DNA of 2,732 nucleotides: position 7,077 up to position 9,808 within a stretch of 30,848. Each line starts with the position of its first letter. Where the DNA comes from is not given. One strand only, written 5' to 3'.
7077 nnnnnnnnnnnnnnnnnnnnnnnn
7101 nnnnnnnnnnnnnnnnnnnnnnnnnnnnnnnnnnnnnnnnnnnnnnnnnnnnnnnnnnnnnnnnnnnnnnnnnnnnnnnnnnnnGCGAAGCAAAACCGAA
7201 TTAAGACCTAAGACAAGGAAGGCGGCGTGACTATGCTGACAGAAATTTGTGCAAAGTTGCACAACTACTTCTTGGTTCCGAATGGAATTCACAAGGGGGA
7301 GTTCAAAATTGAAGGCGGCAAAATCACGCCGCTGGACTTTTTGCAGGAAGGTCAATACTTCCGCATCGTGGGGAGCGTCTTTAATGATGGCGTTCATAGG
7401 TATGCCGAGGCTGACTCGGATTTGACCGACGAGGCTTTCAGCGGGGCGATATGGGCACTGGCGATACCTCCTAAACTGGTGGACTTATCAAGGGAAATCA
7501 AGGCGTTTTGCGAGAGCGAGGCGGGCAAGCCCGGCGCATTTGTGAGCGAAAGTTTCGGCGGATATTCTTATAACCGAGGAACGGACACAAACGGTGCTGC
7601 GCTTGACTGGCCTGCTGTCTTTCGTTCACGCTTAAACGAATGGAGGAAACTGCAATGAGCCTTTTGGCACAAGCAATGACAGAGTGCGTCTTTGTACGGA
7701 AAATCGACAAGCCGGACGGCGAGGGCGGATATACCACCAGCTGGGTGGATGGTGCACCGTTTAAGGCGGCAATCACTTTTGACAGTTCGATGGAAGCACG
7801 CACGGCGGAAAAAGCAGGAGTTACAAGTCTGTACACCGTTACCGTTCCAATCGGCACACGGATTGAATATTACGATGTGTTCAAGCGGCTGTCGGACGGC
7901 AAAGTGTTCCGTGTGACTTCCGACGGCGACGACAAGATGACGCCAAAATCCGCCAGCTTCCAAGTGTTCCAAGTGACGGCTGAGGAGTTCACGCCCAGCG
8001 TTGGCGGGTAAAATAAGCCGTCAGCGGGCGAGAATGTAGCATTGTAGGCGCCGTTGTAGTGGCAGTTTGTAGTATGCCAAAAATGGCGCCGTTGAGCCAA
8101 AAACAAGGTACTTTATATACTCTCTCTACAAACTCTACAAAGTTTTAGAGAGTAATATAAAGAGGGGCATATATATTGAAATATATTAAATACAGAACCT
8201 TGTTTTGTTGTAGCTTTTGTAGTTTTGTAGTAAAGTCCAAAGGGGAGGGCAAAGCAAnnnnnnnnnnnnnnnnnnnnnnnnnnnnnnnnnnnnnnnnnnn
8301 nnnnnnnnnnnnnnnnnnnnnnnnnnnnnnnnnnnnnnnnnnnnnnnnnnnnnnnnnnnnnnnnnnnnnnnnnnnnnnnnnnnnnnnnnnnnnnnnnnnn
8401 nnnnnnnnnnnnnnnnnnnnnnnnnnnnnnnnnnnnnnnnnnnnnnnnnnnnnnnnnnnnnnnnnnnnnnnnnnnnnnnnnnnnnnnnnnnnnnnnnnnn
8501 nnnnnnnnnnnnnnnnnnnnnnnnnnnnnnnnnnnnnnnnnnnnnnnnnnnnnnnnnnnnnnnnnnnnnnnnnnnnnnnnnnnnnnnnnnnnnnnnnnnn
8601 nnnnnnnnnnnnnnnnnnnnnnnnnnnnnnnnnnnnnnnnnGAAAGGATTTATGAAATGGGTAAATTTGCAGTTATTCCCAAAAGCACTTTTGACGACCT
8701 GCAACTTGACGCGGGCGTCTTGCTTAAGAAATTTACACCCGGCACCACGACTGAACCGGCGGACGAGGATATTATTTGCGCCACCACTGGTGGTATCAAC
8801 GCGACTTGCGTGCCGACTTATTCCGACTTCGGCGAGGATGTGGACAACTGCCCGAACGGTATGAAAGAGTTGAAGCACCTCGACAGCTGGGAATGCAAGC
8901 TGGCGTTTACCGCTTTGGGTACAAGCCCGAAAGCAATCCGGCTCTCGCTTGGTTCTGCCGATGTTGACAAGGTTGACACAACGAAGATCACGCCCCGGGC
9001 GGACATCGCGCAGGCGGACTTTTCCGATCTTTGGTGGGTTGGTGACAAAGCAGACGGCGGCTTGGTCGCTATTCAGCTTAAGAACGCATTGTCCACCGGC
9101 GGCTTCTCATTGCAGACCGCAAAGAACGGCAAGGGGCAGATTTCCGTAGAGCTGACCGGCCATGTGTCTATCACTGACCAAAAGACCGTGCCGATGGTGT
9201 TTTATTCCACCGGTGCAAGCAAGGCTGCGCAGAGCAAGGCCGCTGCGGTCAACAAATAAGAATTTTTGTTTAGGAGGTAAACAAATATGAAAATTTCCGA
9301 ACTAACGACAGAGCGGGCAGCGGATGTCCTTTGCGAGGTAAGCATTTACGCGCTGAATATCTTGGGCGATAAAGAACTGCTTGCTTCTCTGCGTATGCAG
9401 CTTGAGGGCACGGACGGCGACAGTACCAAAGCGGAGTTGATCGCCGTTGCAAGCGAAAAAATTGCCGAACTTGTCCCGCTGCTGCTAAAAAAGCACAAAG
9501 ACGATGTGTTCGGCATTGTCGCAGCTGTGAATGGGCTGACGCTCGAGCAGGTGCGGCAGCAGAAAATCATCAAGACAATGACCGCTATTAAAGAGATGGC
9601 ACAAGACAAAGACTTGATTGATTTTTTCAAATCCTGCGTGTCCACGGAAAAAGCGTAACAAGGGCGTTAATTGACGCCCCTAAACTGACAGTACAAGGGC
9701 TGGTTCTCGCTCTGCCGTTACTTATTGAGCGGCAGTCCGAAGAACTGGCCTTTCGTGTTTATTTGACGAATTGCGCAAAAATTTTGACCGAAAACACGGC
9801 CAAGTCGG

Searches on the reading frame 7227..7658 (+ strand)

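Call 13: search_protein_families(library=phrogs, proteins=[window:7227-7658:+], max_evalue=0.01)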
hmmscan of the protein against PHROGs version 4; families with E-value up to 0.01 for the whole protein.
window:7227-7658:+ (143 aa): 1 family
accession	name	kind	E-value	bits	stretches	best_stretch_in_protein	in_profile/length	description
phrog_1236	-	head and packaging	1.5e-07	32.3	1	33-142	56-174/177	head protein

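Call 14: search_protein_families(library=pfam, proteins=[window:7227-7658:+], max_evalue=0.01)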
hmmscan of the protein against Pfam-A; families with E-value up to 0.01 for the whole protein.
window:7227-7658:+ (143 aa): 0 families

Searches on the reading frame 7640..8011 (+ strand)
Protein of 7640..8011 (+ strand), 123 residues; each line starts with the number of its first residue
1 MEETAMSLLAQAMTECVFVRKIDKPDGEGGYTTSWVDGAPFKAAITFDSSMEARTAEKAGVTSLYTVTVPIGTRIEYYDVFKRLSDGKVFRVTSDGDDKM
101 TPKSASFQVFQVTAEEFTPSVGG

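Call 13: search_protein_families(library=phrogs, proteins=[window:7640-8011:+], max_evalue=0.01)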
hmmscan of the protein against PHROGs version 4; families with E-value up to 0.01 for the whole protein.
window:7640-8011:+ (123 aa): 2 families
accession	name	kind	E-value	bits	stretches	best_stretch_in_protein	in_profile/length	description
phrog_17977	-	unknown function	9.3e-26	91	1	17-117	10-108/111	-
phrog_25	-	connector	4.4e-05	24.6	1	17-98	46-125/286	head closure Hc1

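Call 14: search_protein_families(library=pfam, proteins=[window:7640-8011:+], max_evalue=0.01)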
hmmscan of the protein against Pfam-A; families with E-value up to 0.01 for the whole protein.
window:7640-8011:+ (123 aa): 1 family
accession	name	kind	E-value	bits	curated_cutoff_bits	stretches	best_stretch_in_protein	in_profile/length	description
PF05521.18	Phage_HCP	-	4.9e-05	24.3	25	1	16-96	10-90/106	Phage head completion protein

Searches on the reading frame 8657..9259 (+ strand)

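Call 13: search_protein_families(library=phrogs, proteins=[window:8657-9259:+], max_evalue=0.01)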
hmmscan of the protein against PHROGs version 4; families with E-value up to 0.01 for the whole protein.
window:8657-9259:+ (200 aa): 1 family
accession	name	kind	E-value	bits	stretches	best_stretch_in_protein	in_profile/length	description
phrog_885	-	tail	5.5e-29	102.2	1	8-198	10-207/338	major tail protein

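Call 14: search_protein_families(library=pfam, proteins=[window:8657-9259:+], max_evalue=0.01)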
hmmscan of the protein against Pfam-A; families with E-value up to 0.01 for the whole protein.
window:8657-9259:+ (200 aa): 0 families

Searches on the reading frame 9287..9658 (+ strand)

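Call 13: search_protein_families(library=phrogs, proteins=[window:9287-9658:+], max_evalue=0.01)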
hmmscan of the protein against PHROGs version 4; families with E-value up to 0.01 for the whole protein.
window:9287-9658:+ (123 aa): 2 families
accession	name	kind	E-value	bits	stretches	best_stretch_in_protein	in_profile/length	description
phrog_18646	-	unknown function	1.5e-16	61.9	1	1-113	1-115/115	-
phrog_1021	-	unknown function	9.6e-06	26.9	1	58-118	76-136/142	-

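Call 14: search_protein_families(library=pfam, proteins=[window:9287-9658:+], max_evalue=0.01)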
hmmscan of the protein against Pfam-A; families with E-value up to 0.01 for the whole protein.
window:9287-9658:+ (123 aa): 0 families
